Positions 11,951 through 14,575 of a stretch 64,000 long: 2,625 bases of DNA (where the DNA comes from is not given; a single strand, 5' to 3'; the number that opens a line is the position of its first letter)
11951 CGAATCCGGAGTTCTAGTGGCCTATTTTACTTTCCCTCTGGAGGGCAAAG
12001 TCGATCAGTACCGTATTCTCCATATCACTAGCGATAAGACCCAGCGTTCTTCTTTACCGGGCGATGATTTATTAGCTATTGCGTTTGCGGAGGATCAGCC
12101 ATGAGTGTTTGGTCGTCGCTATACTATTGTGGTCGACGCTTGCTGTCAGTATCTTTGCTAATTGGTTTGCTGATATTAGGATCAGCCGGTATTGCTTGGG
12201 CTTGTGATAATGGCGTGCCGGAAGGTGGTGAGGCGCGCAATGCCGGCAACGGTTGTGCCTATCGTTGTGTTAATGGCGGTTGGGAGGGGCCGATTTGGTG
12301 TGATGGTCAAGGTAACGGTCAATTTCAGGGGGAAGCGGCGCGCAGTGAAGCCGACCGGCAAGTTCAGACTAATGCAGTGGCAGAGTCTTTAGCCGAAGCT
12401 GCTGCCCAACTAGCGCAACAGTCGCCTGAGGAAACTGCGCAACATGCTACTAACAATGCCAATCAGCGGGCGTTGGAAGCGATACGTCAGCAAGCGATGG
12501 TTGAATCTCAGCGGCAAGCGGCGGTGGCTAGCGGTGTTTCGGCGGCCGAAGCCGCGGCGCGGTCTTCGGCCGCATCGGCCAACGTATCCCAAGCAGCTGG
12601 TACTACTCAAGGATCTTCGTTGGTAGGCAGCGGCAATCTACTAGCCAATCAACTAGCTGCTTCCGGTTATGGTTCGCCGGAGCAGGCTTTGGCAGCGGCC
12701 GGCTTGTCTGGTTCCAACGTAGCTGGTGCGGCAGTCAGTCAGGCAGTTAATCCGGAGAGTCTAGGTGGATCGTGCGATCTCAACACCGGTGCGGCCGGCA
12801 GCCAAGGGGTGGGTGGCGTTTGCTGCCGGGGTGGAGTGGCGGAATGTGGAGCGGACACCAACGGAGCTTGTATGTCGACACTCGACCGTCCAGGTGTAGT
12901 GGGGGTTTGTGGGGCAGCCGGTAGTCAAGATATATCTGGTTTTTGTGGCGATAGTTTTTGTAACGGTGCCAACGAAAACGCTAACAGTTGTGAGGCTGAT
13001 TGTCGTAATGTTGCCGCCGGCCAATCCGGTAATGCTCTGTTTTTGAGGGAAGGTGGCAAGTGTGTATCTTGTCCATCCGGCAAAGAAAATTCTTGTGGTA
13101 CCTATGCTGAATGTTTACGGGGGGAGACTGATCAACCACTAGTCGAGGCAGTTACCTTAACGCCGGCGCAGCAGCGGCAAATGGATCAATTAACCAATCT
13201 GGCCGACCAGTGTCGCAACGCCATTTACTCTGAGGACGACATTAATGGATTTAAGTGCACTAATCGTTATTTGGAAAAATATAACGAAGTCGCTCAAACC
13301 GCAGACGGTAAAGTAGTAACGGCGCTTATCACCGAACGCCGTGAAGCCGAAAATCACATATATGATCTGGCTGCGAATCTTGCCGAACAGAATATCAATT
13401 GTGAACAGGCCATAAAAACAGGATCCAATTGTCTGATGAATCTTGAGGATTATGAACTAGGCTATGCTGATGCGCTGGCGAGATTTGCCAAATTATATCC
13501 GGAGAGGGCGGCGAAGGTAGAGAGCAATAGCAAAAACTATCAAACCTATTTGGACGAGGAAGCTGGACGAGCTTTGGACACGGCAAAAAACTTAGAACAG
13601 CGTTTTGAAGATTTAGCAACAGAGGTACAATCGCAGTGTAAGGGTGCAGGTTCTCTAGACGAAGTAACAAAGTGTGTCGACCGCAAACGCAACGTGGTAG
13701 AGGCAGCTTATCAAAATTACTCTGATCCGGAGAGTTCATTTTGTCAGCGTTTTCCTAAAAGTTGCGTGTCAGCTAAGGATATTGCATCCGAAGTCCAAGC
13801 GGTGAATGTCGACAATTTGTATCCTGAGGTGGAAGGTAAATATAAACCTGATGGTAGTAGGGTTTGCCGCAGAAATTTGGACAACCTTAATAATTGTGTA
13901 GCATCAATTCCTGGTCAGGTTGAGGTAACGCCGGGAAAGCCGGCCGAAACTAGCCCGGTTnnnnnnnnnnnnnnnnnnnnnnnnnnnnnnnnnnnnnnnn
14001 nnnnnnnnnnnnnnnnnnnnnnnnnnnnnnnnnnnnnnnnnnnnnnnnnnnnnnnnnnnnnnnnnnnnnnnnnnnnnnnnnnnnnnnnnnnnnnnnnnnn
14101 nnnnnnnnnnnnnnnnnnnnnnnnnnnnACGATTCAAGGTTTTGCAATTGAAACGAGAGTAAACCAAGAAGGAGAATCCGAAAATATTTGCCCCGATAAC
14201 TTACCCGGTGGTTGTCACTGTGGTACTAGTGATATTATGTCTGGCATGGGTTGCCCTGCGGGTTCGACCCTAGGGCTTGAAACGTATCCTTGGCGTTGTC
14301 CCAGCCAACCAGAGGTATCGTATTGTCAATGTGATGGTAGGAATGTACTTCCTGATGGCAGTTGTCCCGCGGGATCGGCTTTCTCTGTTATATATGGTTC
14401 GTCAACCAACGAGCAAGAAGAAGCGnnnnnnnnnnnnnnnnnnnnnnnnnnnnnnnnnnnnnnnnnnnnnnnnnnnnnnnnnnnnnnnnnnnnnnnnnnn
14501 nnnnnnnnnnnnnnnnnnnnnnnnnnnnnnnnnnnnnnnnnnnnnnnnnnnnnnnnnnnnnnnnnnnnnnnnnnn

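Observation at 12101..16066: Novel internal repeat architecture in the 1321-aa protein: triple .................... module and duplicated C-terminal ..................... domain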

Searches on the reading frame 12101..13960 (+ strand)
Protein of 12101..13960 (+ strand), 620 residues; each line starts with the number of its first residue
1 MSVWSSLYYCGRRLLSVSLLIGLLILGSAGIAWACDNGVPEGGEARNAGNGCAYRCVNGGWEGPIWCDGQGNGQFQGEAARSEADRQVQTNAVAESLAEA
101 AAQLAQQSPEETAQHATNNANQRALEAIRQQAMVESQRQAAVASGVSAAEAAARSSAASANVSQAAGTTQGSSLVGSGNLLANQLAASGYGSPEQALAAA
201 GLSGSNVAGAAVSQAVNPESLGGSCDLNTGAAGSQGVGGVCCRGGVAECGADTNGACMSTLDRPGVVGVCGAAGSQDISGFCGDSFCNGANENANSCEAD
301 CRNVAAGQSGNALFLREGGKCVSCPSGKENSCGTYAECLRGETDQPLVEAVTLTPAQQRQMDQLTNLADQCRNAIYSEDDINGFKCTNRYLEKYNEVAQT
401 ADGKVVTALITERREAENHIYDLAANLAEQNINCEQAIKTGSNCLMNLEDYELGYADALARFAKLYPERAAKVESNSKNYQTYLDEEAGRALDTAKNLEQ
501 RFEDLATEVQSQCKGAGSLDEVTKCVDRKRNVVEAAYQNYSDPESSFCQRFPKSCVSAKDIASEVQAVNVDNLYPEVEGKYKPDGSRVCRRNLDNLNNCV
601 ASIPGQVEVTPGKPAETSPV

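Call 84: search_solved_structures(query=A5, max_evalue=1)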
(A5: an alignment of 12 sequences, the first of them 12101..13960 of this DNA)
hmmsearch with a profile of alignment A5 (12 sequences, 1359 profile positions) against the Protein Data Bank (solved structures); distinct sequences matched with E-value up to 1: 0.
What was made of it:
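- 12203..12910 (+): Family-defining conserved N-terminal region (aa 35-270): a 4-Cys knot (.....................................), an Ala/Gln-rich helical stretch and a CCRGG..EC motif. No PDB match with the family profile (call 84).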

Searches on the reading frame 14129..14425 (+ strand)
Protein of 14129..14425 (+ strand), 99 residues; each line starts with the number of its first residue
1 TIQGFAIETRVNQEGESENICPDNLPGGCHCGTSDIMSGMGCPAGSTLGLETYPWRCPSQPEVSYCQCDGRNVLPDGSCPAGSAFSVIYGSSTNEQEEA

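Call 52: predict_structure(alignment_id=A4)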
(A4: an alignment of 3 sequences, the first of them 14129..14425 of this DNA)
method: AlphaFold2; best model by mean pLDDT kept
length: 99 residues; sequences in the alignment: 3
mean_pLDDT: 73.8   pTM: 0.45
mean pLDDT of the five models: 73.8, 70.4, 69.0, 68.1, 66.8
residues with pLDDT >= 90: 0; 70-90: 72; 50-70: 17; < 50: 10
segments of 3 or more residues with pLDDT < 50: 1-4, 92-96
pLDDT, mean of each block of 10 residues (from residue 1): 61 85 73 78 77 71 83 84 76 48
secondary structure, 60 per line:
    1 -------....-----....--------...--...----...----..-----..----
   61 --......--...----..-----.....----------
elements in order: E8-11 E17-20 E29-31 E34-36 E41-43 E63-68 E71-73 E85-89
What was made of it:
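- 14141..14392 (+): Cys module 1 (aa 681-764): a short ETR strand followed by two 4-Cys units (Cys 697/705/707/718 and 733/742/744/755). The AF2 model of aa 677-775 is all-beta hairpins with pLDDT 73.8 (call 52).
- The Cys-module model is only moderately confident (pLDDT 73.8, built from 3 rows; call 52).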

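Call 54: fold_search(model_id=the predicted structure, library=pdb)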
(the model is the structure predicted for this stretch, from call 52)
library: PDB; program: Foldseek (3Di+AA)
matches with E <= 10: 74; with E <= 0.001: 0
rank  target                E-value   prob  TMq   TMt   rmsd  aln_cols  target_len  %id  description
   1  3hvz_E                1.8e+00  0.54  0.26  0.40   1.5        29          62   24  Crystal Structure of the TGS domain of the CLOLEP_03100 protein from Clostridium leptum, Northeast Structural Genomics (released 2009-06-23)
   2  3hvz_A                1.9e+00  0.47  0.25  0.37   1.5        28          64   25  Crystal Structure of the TGS domain of the CLOLEP_03100 protein from Clostridium leptum, Northeast Structural Genomics (released 2009-06-23)
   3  6j9f_D                2.3e+00  0.02  0.19  0.03  14.3       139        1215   10  Cryo-EM structure of Xanthomonos oryzae transcription elongation complex with the bacteriophage protein P7 (released 2019-07-17)
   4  6yxa                  2.9e+00  0.33  0.28  0.06   2.8        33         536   12  Structure of the bifunctional Rel enzyme from B. subtilis (released 2020-09-23)
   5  2csw_MODEL_1_A        2.9e+00  0.14  0.31  0.23  11.8        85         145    9  Solution structure of the FHA domain of human ubiquitin ligase protein RNF8 (released 2005-11-23)
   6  5v00_A                3.1e+00  0.06  0.28  0.17  11.1       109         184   14  Structure of HutD from Pseudomonas fluorescens SBW25 (Formate condition) (released 2017-03-15)
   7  4ylb_D                3.1e+00  0.03  0.18  0.16  15.9        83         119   12  Crystal Structure of A102D mutant of hsp14.1 from Sulfolobus solfatataricus P2 (released 2015-11-04)
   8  4qaw_A                3.3e+00  0.01  0.17  0.05  12.5       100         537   10  Structure of modular Xyn30D from Paenibacillus barcinonensis (released 2014-10-08)
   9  2pie_A                3.5e+00  0.12  0.31  0.24  10.6        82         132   10  Crystal structure of the FHA domain of RNF8 in complex with its optimal phosphopeptide (released 2007-12-11)
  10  7rfo_B                3.5e+00  0.01  0.13  0.05  15.1       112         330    8  SeMet Tailspike protein 4 (TSP4) phage CBA120, residues 1-335, obtained in the presence of LiSO4 (released 2022-02-23)
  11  1wwt_MODEL_1_A        3.9e+00  0.28  0.27  0.30   8.1        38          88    5  Solution structure of the TGS domain from human threonyl-tRNA synthetase (released 2005-07-18)
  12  2eh0_MODEL_1_A        3.9e+00  0.13  0.28  0.22   4.0        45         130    9  Solution structure of the FHA domain from human Kinesin-like protein KIF1B (released 2007-09-04)
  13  3iyd_D                4.1e+00  0.01  0.16  0.03  12.8        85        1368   15  Three-dimensional EM structure of an intact activator-dependent transcription initiation complex (released 2009-11-10)
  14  6n60_D                4.4e+00  0.01  0.17  0.03  15.7       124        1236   14  Escherichia coli RNA polymerase sigma70-holoenzyme bound to upstream fork promoter DNA and Microcin J25 (MccJ25) (released 2019-01-09)
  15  7fji_N                4.6e+00  0.02  0.16  0.11  14.8        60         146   12  human Pol III elongation complex (released 2021-10-27)
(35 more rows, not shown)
